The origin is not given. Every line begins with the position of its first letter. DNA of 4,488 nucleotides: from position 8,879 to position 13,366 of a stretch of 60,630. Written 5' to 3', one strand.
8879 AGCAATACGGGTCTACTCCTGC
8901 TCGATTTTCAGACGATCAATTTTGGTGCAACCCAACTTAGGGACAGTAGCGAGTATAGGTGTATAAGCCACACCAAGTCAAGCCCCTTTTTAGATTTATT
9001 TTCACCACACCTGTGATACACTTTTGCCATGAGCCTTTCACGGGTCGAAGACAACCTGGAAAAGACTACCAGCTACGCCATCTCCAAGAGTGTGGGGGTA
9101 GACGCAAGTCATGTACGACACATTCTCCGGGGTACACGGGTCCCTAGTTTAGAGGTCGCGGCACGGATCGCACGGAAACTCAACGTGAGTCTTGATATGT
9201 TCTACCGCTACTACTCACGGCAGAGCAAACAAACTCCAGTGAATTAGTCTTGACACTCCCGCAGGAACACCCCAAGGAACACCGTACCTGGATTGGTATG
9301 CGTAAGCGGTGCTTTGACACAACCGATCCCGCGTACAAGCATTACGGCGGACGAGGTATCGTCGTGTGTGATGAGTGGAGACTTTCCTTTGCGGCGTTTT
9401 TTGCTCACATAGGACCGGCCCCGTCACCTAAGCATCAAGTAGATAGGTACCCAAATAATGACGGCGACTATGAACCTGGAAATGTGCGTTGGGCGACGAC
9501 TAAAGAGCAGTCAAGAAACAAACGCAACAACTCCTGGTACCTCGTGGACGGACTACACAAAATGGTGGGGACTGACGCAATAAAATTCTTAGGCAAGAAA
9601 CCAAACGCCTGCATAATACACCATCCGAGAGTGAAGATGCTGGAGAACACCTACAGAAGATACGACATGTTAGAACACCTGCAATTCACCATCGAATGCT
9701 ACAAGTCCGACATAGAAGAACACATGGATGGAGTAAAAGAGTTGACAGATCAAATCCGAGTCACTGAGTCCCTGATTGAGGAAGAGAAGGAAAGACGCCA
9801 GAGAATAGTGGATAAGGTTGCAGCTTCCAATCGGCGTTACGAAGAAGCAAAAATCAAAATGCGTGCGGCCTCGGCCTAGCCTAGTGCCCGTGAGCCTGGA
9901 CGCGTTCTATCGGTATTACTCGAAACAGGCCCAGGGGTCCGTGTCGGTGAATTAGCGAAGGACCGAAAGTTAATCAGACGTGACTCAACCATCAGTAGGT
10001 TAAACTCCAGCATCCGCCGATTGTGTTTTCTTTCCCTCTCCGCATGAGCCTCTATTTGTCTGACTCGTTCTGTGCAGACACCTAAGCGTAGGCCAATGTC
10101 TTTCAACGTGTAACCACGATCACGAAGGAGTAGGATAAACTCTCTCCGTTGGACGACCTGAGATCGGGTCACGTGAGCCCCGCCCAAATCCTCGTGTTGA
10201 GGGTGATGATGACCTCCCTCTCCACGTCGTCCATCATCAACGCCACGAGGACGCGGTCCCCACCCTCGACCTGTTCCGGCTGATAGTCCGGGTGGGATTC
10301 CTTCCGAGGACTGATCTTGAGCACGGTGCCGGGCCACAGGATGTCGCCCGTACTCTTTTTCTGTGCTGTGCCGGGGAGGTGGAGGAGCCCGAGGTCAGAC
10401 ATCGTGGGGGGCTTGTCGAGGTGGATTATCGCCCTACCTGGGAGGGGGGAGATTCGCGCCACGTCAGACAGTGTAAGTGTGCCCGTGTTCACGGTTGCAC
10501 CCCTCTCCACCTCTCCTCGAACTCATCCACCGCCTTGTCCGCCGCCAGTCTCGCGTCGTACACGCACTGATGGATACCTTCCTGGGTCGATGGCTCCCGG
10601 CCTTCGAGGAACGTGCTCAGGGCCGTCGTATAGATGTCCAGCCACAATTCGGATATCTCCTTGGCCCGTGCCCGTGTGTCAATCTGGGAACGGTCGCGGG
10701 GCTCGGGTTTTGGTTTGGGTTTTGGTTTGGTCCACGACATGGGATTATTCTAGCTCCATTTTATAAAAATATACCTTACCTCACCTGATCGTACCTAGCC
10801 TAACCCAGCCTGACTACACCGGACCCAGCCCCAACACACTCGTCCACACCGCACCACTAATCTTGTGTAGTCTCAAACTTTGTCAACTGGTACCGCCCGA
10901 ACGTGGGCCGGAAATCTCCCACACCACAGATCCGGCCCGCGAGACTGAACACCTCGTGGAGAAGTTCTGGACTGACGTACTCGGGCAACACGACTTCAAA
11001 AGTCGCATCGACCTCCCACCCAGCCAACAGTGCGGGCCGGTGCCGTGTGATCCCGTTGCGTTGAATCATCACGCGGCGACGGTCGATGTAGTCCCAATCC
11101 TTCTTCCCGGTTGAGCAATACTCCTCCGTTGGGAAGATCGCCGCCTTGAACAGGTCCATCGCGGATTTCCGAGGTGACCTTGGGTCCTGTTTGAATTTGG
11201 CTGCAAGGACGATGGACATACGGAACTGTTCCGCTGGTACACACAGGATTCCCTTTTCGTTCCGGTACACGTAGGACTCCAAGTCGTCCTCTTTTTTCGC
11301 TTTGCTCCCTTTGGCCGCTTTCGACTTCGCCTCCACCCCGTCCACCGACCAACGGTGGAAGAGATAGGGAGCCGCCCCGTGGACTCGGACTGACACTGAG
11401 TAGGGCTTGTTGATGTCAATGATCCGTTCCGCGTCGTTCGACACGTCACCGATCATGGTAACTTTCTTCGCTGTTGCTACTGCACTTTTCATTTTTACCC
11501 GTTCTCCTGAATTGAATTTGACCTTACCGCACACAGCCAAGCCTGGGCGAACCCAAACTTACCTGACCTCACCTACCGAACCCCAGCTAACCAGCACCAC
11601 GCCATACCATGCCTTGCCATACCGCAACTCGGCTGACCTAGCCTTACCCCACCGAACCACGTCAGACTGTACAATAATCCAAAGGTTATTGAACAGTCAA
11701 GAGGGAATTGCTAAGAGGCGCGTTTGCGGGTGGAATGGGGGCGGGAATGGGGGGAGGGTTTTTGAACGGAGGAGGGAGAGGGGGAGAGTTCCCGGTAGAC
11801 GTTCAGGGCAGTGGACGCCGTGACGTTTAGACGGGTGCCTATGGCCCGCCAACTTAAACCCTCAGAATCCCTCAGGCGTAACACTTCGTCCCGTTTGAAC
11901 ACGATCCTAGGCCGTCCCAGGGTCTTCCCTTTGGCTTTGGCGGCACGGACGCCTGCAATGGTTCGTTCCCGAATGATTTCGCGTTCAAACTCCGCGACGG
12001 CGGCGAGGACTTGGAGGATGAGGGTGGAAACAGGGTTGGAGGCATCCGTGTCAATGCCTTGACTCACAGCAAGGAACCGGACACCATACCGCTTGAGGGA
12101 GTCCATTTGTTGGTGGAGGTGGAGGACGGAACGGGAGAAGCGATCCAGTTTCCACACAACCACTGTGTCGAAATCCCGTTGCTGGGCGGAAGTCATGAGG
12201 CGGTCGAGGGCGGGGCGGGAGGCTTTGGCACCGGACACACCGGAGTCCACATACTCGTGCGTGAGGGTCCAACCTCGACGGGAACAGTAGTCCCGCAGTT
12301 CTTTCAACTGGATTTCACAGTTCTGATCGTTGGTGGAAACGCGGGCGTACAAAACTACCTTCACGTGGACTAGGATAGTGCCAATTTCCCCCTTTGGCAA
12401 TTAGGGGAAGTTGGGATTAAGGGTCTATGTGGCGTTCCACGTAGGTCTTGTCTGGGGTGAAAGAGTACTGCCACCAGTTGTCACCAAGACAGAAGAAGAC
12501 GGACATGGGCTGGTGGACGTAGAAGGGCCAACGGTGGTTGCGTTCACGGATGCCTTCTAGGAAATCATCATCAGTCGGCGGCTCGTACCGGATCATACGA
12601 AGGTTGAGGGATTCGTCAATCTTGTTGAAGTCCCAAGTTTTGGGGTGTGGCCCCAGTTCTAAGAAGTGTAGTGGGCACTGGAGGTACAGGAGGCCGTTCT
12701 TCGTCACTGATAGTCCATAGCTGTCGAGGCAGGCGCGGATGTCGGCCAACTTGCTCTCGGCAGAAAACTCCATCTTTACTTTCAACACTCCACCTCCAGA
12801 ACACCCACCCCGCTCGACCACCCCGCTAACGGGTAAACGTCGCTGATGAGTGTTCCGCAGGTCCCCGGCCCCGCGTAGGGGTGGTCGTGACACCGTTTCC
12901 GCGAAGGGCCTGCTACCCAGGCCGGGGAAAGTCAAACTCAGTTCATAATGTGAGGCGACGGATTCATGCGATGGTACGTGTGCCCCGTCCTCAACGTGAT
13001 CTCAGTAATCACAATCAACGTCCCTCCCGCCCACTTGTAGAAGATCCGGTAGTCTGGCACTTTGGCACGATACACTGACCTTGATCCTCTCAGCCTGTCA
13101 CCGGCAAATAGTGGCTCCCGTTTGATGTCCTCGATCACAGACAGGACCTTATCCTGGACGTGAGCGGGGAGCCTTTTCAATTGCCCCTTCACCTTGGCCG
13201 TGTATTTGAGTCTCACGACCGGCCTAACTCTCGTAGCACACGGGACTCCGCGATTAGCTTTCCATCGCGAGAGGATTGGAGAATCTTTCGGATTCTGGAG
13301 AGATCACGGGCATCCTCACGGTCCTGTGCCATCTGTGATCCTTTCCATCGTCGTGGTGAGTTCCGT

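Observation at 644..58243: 13-nt motif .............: 12 exact copies, locked to gene direction and parked just upstream of start codons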

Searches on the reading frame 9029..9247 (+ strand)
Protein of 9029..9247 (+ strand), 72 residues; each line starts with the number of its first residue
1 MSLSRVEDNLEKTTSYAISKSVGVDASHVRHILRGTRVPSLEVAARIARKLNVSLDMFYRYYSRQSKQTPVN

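Call 14: search_protein_families(library=pfam, proteins=[window:9029-9247:+], max_evalue=0.01)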
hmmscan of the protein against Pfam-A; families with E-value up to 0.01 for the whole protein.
window:9029-9247:+ (72 aa): 3 families
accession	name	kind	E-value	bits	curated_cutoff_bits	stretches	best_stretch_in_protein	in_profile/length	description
PF01381.28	HTH_3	-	7.9e-09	35.9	23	1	16-57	13-54/55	Helix-turn-helix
PF13560.12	HTH_31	-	1e-05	26.2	27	1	18-56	20-59/64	Helix-turn-helix domain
PF12844.13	HTH_19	-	0.0024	18.2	30.2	1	13-61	13-61/64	Helix-turn-helix domain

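Call 15: search_protein_families(library=phrogs, proteins=[window:9029-9247:+], max_evalue=0.001)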
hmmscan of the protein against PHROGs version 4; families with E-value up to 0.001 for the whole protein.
window:9029-9247:+ (72 aa): 5 families
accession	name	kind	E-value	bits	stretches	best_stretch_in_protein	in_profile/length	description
phrog_4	-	transcription regulation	9.8e-06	25.8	1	7-56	145-189/400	transcriptional repressor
phrog_2439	-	transcription regulation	4.4e-05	23.5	1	15-65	23-73/367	transcriptional regulator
phrog_8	-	transcription regulation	9e-05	23.1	1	14-56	91-133/346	transcriptional regulator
phrog_1373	-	transcription regulation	0.00015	22.8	1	16-62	80-126/166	transcriptional regulator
phrog_7241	-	transcription regulation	0.00086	20.4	1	14-56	76-118/122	transcriptional regulator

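Call 107: search_protein_families(library=ncbifam, proteins=[window:9029-9247:+], max_evalue=0.01)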
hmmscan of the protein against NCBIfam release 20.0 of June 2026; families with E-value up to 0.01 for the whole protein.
window:9029-9247:+ (72 aa): 3 families
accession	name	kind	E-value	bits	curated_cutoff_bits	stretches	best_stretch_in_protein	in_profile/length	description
NF041951.1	phage_RstR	subfamily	1.9e-06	28.1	80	1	13-61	16-64/108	RstR family transcriptional repressor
TIGR02607.1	antidote_HigA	equivalog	0.00084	19.1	47.7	1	13-58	21-66/81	HigA family addiction module antitoxin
NF010465.0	PRK13890.1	equivalog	0.0055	16.8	96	1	12-58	18-64/121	conjugal transfer protein TrbA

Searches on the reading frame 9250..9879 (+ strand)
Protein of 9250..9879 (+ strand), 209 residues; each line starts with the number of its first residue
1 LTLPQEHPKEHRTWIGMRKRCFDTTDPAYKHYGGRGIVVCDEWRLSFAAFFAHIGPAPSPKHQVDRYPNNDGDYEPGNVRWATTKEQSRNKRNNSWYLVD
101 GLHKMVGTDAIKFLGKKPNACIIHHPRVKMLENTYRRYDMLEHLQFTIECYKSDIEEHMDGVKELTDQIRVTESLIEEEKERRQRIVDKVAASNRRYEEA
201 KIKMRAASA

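Call 14: search_protein_families(library=pfam, proteins=[window:9250-9879:+], max_evalue=0.01)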
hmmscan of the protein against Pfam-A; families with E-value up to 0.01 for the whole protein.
window:9250-9879:+ (209 aa): 1 family
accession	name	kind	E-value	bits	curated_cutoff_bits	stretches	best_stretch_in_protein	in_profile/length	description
PF25450.1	Rab11-FIP3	-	0.001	19.8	31.9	1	142-193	71-122/125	Rab11-FIP3-like domain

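Call 15: search_protein_families(library=phrogs, proteins=[window:9250-9879:+], max_evalue=0.001)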
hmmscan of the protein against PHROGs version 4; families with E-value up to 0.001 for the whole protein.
window:9250-9879:+ (209 aa): 6 families
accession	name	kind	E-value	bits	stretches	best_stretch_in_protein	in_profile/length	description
phrog_3377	-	DNA, RNA and nucleotide metabolism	3.9e-35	122.5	1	9-106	13-109/196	HNH endonuclease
phrog_374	-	DNA, RNA and nucleotide metabolism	7.4e-34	118.5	1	9-196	271-457/617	HNH endonuclease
phrog_8790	-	DNA, RNA and nucleotide metabolism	9.9e-28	98.7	1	11-129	26-129/241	restriction endonuclease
phrog_2081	-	DNA, RNA and nucleotide metabolism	1.5e-20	74.8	1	8-97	103-201/433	HNH endonuclease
phrog_953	-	DNA, RNA and nucleotide metabolism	5.7e-08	33.5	1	9-91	223-305/420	HNH endonuclease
phrog_4578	-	DNA, RNA and nucleotide metabolism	0.00043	21.2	1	51-94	20-62/130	HNH endonuclease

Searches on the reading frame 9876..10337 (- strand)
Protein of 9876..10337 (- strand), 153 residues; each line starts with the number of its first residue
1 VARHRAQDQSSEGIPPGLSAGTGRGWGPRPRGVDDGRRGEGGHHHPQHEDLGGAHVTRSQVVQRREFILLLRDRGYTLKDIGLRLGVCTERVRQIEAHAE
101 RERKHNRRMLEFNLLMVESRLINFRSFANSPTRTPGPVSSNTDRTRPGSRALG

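Call 14: search_protein_families(library=pfam, proteins=[window:9876-10337:-], max_evalue=0.01)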
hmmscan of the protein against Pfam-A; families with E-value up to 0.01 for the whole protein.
window:9876-10337:- (153 aa): 2 families
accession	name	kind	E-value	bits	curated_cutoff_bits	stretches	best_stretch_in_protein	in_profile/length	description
PF04545.22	Sigma70_r4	-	6.9e-07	29.1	24.1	1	65-99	10-44/50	Sigma-70, region 4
PF13384.12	HTH_23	-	0.0073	16.6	24.6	0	60-95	3-37/50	Homeodomain-like domain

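Call 15: search_protein_families(library=phrogs, proteins=[window:9876-10337:-], max_evalue=0.001)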
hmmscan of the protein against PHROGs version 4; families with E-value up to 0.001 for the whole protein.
window:9876-10337:- (153 aa): 1 family
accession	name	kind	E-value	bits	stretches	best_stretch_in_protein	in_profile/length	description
phrog_351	-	transcription regulation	0.00025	20.8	1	60-102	682-721/928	RNA polymerase sigma factor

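Call 107: search_protein_families(library=ncbifam, proteins=[window:9876-10337:-], max_evalue=0.01)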
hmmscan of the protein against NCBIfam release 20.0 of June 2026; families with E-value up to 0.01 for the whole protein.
window:9876-10337:- (153 aa): 11 families
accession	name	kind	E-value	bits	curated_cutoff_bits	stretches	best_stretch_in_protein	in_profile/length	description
NF004566.0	PRK05901.2-4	equivalog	2.4e-06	27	531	1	60-108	387-435/448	RNA polymerase sigma factor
TIGR02393.1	RpoD_Cterm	equivalog_domain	5.3e-05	22.9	354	1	61-109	184-230/238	RNA polymerase sigma factor RpoD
NF005693.0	PRK07500.1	equivalog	8.8e-05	21.8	315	1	71-100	241-270/289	RNA polymerase factor sigma-32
NF006666.0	PRK09210.1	equivalog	9.4e-05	21.9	572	1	58-109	312-362/370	RNA polymerase sigma factor RpoD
NF005643.0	PRK07406.1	equivalog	0.00024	20.3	500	1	73-108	353-388/397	RNA polymerase sigma factor RpoD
TIGR02392.1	rpoH_proteo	equivalog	0.00025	20.8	323.1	1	70-100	231-261/270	RNA polymerase sigma factor RpoH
NF004208.0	PRK05658.1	equivalog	0.00025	20.2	555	1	74-108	587-621/631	RNA polymerase sigma factor RpoD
NF004562.0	PRK05901.1-4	equivalog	0.00056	18.5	779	1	65-109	503-546/571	RNA polymerase sigma factor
NF041931.2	MzaA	equivalog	0.0007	18.5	800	1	73-109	671-707/726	MZA anti-phage system associated sigma-70 family RNA polymerase sigma factor MzaA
NF005785.0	PRK07598.1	equivalog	0.0013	17.7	554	1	72-108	367-403/415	RNA polymerase sigma factor SigC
NF005143.0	PRK06596.1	subfamily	0.0016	18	241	1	62-100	239-274/285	RNA polymerase factor sigma-32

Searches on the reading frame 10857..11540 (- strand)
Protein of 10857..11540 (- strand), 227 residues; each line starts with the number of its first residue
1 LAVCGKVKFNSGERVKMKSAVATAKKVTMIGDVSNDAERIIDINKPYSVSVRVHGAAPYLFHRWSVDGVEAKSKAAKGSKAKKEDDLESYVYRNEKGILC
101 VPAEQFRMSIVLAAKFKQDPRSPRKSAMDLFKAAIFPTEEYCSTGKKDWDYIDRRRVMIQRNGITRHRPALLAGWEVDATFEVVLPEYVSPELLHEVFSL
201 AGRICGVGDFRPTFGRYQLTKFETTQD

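Call 36: search_protein_families(library=pfam, proteins=[window:10857-11540:-], max_evalue=0.01)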
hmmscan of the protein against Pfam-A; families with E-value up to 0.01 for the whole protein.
window:10857-11540:- (227 aa): 0 families

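Call 83: search_protein_families(library=pfam, proteins=[window:10857-11540:-], max_evalue=0.1)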
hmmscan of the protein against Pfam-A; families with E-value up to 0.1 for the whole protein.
window:10857-11540:- (227 aa): 0 families

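Call 87: search_protein_families(library=phrogs, proteins=[window:10857-11540:-], max_evalue=0.01)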
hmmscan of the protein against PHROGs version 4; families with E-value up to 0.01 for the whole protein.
window:10857-11540:- (227 aa): 1 family
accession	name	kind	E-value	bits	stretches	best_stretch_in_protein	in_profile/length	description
phrog_4652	-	unknown function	4.5e-16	60.2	1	49-219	6-189/194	-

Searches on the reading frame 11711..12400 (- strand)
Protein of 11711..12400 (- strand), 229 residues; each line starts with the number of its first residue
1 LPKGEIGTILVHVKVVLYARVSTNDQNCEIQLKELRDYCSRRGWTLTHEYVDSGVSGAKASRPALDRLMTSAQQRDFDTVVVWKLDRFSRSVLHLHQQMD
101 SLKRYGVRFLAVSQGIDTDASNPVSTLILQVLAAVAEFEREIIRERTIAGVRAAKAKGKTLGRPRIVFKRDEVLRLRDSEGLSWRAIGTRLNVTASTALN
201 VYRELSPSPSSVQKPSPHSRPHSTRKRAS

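Call 36: search_protein_families(library=pfam, proteins=[window:11711-12400:-], max_evalue=0.01)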
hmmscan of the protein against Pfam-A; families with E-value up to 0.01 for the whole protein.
window:11711-12400:- (229 aa): 1 family
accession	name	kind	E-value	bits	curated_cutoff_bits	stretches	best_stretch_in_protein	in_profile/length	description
PF00239.26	Resolvase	-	2.2e-45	154.8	23.3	1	15-159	1-144/145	Resolvase, N terminal domain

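Call 107: search_protein_families(library=ncbifam, proteins=[window:11711-12400:-], max_evalue=0.01)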
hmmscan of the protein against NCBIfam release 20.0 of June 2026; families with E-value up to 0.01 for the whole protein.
window:11711-12400:- (229 aa): 7 families
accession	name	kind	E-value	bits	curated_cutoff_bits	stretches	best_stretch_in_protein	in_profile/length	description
NF047343.1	SCCmet_CcrB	equivalog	2.3e-25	89.3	900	1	13-158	7-155/542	cassette chromosome recombinase CcrB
NF041201.1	recomb_XisF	equivalog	2.8e-22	79.3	375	1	16-170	2-152/465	fdxN element excision recombinase XisF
NF047347.1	SCCmet_CcrC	equivalog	7.8e-15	54.4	900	1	13-154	3-149/558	cassette chromosome recombinase CcrC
NF009949.0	PRK13413.1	equivalog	1.4e-13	51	272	1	16-177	3-159/203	master DNA invertase Mpi family serine-type recombinase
NF033518.0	transpos_IS607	equivalog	4.8e-13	49.1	110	1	14-119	55-158/187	IS607 family transposase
NF047344.1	SCCmet_CcrA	equivalog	4.6e-10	39.2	700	1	14-160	3-148/442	cassette chromosome recombinase CcrA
NF049883.1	resolv_YneB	equivalog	2.9e-09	36.7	175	1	14-188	1-186/211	YneB family resolvase-like protein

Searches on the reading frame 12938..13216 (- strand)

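Call 83: search_protein_families(library=pfam, proteins=[window:12938-13216:-], max_evalue=0.1)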
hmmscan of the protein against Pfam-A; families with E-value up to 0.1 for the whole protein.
window:12938-13216:- (92 aa): 1 family
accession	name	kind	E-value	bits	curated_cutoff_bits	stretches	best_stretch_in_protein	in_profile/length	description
PF05016.21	ParE_toxin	-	2.9e-06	28.2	23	1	3-73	1-82/89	ParE toxin of type II toxin-antitoxin system, parDE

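Call 107: search_protein_families(library=ncbifam, proteins=[window:12938-13216:-], max_evalue=0.01)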
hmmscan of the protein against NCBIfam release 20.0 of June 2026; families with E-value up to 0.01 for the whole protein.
window:12938-13216:- (92 aa): 1 family
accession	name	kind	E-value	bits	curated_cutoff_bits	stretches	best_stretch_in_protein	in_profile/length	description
TIGR02385.1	RelE_StbE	subfamily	0.0029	18.1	27.9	1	3-70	2-76/88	type II toxin-antitoxin system mRNA interferase toxin, RelE/StbE family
